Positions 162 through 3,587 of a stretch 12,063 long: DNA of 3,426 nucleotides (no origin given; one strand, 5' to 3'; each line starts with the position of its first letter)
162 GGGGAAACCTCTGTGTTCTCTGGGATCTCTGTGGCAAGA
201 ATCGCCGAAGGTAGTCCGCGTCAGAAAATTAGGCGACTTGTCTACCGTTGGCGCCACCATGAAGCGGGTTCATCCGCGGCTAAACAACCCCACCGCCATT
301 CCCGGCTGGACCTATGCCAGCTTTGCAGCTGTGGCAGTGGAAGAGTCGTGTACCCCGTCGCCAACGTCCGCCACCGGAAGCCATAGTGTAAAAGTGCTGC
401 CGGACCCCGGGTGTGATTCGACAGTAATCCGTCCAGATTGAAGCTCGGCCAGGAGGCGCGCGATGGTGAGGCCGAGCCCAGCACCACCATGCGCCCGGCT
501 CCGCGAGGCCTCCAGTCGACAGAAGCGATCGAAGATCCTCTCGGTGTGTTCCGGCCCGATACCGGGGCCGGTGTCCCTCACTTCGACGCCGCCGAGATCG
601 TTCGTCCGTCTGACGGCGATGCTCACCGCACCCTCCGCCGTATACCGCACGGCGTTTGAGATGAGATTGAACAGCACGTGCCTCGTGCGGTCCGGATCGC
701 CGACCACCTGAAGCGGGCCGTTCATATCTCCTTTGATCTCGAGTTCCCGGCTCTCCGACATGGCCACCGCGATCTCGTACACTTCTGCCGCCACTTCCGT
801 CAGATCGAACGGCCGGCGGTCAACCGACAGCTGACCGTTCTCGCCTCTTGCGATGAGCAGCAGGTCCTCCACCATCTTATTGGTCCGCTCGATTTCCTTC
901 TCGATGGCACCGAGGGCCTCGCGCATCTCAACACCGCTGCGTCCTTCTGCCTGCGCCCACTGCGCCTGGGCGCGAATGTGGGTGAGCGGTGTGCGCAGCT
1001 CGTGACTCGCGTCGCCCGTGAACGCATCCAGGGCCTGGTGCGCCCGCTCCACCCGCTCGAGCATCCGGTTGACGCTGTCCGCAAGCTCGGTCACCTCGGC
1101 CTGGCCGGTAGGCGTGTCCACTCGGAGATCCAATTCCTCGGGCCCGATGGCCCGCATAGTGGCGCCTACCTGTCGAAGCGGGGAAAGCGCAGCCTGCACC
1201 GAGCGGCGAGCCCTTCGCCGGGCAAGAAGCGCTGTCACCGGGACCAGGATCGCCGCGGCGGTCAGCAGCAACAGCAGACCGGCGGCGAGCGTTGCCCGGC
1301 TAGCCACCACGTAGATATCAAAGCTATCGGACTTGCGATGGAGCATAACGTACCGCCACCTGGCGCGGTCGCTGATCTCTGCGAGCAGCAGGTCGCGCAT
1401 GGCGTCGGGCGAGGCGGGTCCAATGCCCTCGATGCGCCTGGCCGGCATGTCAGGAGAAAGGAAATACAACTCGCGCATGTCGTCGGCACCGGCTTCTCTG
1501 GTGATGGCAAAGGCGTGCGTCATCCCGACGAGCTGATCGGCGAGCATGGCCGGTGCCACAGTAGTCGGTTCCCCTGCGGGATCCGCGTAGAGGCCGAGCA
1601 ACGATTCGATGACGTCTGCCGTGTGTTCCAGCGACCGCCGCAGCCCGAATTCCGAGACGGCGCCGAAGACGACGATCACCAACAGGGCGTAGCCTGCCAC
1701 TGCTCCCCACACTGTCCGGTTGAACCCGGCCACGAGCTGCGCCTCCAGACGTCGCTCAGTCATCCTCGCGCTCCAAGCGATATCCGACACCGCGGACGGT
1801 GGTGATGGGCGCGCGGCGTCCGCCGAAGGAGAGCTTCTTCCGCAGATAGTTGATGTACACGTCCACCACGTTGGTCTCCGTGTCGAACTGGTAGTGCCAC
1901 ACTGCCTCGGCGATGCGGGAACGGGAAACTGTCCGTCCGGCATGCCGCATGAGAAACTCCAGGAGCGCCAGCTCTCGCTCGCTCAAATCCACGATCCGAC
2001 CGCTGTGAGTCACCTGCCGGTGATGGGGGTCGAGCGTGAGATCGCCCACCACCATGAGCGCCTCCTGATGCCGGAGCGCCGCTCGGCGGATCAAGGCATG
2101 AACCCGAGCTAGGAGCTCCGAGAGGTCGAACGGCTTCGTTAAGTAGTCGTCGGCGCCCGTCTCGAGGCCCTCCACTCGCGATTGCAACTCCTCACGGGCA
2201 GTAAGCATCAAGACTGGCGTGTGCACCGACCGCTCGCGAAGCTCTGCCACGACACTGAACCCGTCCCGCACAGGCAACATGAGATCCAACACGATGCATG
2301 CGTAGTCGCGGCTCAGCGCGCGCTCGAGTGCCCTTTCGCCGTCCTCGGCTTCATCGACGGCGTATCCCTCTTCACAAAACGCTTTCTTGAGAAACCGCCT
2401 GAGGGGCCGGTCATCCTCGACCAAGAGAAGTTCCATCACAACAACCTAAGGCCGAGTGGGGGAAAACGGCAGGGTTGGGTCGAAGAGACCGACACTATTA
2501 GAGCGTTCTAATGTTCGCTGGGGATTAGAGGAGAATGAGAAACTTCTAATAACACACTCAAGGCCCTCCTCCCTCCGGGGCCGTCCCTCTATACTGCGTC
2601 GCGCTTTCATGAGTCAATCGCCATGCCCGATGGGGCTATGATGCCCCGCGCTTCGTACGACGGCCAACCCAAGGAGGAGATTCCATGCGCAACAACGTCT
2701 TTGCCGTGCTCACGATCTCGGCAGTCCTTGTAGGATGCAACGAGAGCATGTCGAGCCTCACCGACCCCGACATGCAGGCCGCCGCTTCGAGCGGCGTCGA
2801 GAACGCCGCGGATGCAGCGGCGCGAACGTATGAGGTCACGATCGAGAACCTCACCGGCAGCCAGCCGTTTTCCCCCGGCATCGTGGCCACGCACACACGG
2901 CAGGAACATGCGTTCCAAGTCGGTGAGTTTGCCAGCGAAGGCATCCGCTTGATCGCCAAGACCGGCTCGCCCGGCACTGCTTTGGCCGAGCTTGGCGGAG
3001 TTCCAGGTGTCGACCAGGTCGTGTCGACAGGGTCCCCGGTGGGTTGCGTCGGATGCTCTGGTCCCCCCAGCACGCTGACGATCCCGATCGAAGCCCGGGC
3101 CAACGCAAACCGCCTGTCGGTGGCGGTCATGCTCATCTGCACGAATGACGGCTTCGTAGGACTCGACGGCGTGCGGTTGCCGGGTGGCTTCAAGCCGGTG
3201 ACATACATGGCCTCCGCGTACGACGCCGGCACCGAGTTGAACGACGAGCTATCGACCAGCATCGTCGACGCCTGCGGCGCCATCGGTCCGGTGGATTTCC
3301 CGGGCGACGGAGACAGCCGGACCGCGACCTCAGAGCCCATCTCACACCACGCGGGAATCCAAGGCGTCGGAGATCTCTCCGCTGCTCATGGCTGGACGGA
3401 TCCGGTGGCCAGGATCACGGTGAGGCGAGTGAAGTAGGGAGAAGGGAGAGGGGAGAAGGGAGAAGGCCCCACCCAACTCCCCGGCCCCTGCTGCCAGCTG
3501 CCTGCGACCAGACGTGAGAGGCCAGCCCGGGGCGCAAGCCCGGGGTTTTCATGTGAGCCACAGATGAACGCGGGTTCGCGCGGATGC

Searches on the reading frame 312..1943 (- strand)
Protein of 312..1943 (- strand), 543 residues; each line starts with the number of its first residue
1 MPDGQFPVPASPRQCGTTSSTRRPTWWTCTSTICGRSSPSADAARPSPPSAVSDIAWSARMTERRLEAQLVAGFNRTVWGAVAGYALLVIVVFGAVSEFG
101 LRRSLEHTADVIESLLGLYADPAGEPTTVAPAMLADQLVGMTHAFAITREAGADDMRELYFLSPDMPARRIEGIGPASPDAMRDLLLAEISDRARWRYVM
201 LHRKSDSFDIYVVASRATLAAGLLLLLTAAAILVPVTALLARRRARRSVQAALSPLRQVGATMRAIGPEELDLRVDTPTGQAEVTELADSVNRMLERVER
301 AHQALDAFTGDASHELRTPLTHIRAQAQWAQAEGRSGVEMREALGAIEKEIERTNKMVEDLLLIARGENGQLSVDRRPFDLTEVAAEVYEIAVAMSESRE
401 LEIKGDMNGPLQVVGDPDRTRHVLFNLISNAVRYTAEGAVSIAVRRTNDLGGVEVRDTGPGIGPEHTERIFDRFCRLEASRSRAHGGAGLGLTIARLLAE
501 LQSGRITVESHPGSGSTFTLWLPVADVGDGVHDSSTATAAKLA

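Call 51: search_protein_families(library=pfam, proteins=[window:312-1943:-], max_evalue=0.001)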
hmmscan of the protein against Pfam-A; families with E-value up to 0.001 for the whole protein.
window:312-1943:- (543 aa): 3 families
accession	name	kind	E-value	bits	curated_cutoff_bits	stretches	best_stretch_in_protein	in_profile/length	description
PF02518.31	HATPase_c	-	1.1e-28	100.3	26.4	1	415-525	1-110/111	Histidine kinase-, DNA gyrase B-, and HSP90-like ATPase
PF00512.31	HisKA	-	3.5e-15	56.2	26.9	1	305-370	2-66/66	His Kinase A (phospho-acceptor) domain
PF00672.30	HAMP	-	6e-09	36.5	25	1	252-299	6-52/53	HAMP domain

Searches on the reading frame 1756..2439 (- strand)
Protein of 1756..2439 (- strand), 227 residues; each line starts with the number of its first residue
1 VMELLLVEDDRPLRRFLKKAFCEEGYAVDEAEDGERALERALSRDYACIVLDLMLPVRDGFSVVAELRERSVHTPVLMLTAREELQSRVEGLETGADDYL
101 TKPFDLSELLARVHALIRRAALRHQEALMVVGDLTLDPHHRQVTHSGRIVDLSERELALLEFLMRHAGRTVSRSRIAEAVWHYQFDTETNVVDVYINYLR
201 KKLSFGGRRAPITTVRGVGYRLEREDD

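Call 51: search_protein_families(library=pfam, proteins=[window:1756-2439:-], max_evalue=0.001)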
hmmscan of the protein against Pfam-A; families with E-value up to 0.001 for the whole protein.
window:1756-2439:- (227 aa): 2 families
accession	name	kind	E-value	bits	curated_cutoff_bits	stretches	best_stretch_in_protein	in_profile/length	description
PF00072.30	Response_reg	-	2.8e-29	101.9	30.2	1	5-113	2-110/111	Response regulator receiver domain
PF00486.34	Trans_reg_C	-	7.7e-26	90.4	26.2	1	149-222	3-77/77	Transcriptional regulatory protein, C terminal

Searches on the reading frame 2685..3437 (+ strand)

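Call 51: search_protein_families(library=pfam, proteins=[window:2685-3437:+], max_evalue=0.001)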
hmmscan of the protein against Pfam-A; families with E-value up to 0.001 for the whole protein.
window:2685-3437:+ (250 aa): 1 family
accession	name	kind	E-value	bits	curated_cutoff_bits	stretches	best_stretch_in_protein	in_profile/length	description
PF06468.19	Spond_N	-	6e-07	30.2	24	1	61-184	26-151/194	Spondin_N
